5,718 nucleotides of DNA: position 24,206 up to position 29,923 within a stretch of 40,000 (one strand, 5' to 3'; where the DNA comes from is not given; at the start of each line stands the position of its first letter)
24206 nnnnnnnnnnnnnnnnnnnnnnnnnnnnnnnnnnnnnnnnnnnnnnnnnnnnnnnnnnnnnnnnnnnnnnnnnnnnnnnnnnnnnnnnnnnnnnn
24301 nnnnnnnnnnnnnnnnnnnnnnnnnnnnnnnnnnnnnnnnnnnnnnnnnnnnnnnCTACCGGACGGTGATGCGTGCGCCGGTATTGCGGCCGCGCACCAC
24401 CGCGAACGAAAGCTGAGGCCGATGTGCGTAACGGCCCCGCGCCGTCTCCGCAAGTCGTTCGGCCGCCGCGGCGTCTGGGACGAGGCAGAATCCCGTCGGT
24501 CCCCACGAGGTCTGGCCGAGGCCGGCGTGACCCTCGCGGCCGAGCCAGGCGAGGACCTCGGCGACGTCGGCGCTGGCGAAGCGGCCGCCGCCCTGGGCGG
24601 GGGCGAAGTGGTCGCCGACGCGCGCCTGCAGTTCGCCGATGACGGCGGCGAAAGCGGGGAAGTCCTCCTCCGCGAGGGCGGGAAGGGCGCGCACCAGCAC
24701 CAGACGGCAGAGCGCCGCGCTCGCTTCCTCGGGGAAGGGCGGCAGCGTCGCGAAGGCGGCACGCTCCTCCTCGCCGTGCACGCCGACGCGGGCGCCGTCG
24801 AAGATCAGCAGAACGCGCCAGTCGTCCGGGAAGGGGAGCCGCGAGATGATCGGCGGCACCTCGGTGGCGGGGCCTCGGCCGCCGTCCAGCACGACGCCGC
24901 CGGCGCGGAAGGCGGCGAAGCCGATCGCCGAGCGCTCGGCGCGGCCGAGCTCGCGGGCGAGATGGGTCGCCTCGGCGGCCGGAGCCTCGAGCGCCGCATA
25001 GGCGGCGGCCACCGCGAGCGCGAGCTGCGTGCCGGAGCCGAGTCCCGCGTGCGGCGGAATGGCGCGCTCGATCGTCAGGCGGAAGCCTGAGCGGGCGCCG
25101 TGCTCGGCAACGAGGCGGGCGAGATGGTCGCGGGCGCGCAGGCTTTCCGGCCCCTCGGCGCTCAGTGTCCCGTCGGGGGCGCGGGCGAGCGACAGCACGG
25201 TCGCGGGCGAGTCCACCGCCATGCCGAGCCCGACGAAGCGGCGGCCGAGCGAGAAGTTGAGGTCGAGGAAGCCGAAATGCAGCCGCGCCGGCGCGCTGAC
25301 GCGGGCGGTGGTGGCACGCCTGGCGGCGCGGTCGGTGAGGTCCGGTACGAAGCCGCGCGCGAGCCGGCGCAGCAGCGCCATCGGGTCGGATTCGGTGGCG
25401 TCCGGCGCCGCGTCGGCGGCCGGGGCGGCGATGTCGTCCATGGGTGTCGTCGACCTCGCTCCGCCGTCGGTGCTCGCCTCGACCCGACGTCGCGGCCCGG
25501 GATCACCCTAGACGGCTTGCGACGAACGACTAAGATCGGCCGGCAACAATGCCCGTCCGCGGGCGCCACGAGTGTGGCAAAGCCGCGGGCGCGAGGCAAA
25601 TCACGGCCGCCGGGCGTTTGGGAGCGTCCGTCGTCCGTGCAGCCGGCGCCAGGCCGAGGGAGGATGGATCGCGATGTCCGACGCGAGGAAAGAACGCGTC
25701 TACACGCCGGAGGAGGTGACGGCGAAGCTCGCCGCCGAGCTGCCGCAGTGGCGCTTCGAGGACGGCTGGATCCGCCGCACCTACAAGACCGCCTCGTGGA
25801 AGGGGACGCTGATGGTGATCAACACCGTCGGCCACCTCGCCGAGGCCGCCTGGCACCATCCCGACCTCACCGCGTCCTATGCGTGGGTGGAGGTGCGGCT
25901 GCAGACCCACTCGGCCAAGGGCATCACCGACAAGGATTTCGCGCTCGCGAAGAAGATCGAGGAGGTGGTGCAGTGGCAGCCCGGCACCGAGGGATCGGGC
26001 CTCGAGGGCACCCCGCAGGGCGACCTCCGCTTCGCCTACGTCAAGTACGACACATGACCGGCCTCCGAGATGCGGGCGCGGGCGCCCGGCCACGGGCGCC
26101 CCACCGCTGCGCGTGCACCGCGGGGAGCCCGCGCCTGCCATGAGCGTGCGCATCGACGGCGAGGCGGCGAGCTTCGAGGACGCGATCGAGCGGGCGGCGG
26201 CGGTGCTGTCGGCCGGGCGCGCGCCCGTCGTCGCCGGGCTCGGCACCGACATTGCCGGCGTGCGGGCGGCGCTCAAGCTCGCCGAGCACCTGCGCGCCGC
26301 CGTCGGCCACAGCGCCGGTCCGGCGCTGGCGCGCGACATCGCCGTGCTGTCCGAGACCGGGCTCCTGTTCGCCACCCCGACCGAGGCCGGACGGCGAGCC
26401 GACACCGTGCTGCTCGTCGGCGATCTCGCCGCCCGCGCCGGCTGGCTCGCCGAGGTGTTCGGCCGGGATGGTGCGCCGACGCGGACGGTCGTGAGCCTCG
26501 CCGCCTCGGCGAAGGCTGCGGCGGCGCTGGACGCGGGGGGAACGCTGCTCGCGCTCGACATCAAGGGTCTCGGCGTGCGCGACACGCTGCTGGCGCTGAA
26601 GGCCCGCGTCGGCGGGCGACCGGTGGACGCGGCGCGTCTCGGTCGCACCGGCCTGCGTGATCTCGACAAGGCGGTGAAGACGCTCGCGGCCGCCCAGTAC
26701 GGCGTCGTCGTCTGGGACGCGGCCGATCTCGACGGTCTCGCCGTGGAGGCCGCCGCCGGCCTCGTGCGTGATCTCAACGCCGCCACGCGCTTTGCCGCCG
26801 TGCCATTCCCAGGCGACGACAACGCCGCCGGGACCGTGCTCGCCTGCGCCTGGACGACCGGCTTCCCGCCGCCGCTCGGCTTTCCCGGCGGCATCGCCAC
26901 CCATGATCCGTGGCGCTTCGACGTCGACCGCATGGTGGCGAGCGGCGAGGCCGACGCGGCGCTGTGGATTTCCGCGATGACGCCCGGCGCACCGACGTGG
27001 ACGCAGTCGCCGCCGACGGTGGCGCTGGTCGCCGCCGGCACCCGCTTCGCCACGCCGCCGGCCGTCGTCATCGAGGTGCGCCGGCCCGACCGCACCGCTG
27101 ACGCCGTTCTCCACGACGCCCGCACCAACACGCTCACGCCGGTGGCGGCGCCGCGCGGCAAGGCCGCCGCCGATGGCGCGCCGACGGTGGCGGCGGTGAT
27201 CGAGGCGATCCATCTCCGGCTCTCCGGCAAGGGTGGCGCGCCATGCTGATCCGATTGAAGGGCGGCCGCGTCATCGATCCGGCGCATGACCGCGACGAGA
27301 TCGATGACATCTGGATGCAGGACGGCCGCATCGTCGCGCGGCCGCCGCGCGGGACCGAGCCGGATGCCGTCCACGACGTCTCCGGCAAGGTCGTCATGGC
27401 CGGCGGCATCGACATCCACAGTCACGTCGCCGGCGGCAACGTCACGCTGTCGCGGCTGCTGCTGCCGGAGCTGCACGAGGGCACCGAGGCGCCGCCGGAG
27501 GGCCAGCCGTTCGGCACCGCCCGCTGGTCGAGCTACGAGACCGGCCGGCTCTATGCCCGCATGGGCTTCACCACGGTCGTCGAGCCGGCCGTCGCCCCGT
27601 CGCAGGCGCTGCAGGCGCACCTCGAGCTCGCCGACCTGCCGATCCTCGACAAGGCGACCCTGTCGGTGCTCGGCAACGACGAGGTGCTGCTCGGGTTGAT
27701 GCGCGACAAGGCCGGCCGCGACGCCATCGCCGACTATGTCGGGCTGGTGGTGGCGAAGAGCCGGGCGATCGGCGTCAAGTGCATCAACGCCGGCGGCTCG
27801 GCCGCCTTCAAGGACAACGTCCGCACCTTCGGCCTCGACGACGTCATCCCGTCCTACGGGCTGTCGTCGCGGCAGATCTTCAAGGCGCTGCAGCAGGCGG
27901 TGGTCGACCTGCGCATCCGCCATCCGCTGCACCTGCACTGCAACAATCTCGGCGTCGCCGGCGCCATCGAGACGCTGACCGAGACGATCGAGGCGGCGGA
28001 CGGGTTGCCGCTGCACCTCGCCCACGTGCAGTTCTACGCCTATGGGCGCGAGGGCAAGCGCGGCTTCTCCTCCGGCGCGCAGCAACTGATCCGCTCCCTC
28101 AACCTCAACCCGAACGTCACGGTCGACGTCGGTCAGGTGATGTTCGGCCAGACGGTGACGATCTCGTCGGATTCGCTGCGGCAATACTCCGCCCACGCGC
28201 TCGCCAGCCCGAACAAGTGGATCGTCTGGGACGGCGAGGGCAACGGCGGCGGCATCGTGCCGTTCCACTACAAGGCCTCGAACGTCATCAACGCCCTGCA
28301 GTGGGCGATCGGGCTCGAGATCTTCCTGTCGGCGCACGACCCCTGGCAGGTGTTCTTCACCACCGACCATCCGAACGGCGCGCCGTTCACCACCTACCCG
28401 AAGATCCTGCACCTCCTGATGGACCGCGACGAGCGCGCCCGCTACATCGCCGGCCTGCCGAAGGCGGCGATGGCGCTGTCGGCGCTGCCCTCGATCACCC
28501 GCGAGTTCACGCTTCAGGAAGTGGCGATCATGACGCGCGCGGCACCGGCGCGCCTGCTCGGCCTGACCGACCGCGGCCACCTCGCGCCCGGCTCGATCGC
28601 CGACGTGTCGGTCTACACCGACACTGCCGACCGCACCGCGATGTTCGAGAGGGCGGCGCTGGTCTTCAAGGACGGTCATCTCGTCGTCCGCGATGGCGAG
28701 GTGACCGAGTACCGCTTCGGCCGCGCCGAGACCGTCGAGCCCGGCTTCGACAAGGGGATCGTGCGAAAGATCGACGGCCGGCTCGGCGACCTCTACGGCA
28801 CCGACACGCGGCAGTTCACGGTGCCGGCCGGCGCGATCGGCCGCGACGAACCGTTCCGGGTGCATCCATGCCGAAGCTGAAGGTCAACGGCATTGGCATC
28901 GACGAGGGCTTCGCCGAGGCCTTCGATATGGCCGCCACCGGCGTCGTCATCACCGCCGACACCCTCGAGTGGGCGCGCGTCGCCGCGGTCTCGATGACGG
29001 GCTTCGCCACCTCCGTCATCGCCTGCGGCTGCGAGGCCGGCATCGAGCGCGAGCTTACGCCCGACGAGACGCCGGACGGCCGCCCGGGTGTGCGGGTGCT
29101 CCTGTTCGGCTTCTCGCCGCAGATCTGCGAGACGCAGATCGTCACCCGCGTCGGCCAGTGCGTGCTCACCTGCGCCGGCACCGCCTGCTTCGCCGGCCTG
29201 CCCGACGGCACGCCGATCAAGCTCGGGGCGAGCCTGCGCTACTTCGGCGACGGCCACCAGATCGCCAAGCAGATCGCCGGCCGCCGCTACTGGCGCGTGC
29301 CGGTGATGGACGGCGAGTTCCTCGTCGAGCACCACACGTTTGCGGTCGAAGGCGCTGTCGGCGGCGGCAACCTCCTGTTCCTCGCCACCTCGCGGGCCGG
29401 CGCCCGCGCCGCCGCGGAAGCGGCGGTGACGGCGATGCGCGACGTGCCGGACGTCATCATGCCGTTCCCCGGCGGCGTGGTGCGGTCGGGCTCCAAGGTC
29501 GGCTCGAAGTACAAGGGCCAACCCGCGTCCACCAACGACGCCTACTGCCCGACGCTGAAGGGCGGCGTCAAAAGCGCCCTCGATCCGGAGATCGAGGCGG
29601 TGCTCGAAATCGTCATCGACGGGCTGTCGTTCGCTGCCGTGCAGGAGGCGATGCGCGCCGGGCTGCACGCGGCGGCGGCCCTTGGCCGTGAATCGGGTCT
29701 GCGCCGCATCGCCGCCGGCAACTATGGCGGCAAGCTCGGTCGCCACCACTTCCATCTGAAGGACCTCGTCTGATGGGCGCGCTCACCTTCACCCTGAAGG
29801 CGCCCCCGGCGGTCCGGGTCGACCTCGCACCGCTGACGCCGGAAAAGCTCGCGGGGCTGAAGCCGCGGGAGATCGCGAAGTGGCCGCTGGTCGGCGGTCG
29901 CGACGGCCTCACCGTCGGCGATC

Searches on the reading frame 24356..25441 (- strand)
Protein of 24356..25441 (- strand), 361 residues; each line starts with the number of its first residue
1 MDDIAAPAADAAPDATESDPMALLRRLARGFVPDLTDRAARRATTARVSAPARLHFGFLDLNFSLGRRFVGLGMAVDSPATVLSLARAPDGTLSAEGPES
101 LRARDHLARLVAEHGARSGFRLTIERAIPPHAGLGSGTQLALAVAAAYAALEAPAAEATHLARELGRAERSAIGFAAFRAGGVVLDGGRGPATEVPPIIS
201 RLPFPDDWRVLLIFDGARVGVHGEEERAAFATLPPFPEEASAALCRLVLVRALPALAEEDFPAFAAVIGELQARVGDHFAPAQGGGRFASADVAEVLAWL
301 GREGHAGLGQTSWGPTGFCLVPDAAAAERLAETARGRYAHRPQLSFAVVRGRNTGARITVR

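Call 50: search_protein_families(library=ncbifam, proteins=[window:24356-25441:-], max_evalue=0.00001)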
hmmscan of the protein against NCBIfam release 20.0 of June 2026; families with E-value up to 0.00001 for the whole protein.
window:24356-25441:- (361 aa): 2 families
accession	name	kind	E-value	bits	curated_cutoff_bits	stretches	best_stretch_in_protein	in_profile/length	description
NF040726.1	BetaRFA-P_synth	equivalog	2.1e-43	148.7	328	1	47-357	2-326/327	beta-ribofuranosylaminobenzene 5'-phosphate synthase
TIGR00144.1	beta_RFAP_syn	subfamily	4.3e-36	124.7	113.5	1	47-359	2-324/325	beta-ribofuranosylaminobenzene 5'-phosphate synthase family protein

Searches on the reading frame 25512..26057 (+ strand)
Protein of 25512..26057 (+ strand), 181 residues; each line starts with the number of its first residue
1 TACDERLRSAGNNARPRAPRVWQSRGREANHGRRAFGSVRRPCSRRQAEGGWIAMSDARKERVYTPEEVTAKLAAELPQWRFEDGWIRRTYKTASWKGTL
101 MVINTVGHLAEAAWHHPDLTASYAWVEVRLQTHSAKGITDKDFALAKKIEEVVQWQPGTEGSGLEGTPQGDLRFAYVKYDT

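Call 50: search_protein_families(library=ncbifam, proteins=[window:25512-26057:+], max_evalue=0.00001)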
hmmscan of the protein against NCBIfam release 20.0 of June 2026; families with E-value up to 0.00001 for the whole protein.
window:25512-26057:+ (181 aa): 5 families
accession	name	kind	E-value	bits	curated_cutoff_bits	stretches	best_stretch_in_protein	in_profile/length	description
NF002017.0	PRK00823.1-2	equivalog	3.5e-24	84.7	80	1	63-153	4-93/94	4a-hydroxytetrahydrobiopterin dehydratase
NF002018.0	PRK00823.1-3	equivalog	7.3e-16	58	108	1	68-153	9-96/98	4a-hydroxytetrahydrobiopterin dehydratase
NF002019.0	PRK00823.1-4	equivalog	2.3e-15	56.7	137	1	67-154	24-113/116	4a-hydroxytetrahydrobiopterin dehydratase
NF002020.0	PRK00823.1-5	equivalog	3.9e-12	46.3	146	1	63-154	14-106/111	4a-hydroxytetrahydrobiopterin dehydratase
NF002016.0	PRK00823.1-1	equivalog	5.2e-12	45.9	133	1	66-154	20-112/113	4a-hydroxytetrahydrobiopterin dehydratase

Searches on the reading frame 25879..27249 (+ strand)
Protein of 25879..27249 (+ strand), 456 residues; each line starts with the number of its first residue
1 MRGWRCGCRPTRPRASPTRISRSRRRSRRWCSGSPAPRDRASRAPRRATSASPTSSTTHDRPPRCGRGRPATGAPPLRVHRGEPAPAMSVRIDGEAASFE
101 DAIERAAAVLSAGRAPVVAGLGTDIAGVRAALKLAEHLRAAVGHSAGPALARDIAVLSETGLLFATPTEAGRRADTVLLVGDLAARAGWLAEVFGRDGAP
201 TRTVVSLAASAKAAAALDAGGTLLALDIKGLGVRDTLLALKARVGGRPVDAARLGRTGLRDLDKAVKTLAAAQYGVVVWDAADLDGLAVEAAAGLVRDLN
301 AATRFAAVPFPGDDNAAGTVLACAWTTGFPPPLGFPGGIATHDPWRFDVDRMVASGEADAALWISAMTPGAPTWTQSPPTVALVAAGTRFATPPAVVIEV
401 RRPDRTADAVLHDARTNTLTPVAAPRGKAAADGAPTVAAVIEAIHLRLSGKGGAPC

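Call 12: search_protein_families(library=pfam, proteins=[window:25879-27249:+], max_evalue=0.001)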
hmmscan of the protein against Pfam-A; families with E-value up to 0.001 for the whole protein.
window:25879-27249:+ (456 aa): 0 families

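Call 34: search_protein_families(library=ncbifam, proteins=[window:25879-27249:+], max_evalue=0.001)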
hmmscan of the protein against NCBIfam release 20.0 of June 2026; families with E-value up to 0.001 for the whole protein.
window:25879-27249:+ (456 aa): 1 family
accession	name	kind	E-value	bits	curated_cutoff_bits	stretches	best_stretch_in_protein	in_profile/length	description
TIGR03129.1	one_C_dehyd_B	equivalog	8.9e-33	113.4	327.8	1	85-399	48-377/421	formylmethanofuran dehydrogenase subunit B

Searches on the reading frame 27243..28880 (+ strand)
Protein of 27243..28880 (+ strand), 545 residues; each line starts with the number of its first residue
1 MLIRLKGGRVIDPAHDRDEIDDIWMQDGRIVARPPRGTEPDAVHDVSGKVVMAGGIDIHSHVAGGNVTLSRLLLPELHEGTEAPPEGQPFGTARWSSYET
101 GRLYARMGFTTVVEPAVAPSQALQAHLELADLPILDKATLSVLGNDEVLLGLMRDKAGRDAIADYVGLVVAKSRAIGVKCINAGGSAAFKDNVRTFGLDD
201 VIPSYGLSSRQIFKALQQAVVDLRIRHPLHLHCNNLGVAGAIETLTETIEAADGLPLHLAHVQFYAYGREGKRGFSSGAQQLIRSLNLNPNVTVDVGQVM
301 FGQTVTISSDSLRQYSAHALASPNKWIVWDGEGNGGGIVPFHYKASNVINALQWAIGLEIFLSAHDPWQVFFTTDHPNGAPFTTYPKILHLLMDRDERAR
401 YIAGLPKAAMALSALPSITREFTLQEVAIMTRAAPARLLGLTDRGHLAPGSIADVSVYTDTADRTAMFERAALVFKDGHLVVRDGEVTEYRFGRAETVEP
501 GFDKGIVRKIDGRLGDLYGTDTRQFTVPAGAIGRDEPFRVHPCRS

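Call 12: search_protein_families(library=pfam, proteins=[window:27243-28880:+], max_evalue=0.001)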
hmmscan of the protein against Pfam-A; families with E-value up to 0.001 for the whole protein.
window:27243-28880:+ (545 aa): 2 families
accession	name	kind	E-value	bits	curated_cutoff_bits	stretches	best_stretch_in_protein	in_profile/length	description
PF07969.17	Amidohydro_3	-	8e-37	128.2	29.7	1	43-481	2-471/472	Amidohydrolase family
PF01979.26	Amidohydro_1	-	0.00029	20.6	25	0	419-458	278-318/345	Amidohydrolase family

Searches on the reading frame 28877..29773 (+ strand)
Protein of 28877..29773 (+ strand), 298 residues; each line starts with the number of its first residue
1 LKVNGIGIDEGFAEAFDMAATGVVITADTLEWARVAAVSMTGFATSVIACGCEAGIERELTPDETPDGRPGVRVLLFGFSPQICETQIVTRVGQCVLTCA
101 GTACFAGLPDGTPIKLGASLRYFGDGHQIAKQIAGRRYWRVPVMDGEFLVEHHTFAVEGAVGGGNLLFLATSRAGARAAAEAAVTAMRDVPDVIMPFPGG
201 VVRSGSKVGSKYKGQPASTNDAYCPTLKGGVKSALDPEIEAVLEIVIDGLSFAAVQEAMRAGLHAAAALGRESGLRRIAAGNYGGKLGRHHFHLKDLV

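Call 12: search_protein_families(library=pfam, proteins=[window:28877-29773:+], max_evalue=0.001)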
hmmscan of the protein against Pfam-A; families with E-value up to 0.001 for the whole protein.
window:28877-29773:+ (298 aa): 2 families
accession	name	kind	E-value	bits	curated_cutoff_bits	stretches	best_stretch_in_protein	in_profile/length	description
PF02741.20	FTR_C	-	7.3e-58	195.3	25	1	146-297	1-149/149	FTR, proximal lobe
PF01913.23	FTR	-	1.1e-55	187.9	27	1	1-143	1-142/142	Formylmethanofuran-tetrahydromethanopterin formyltransferase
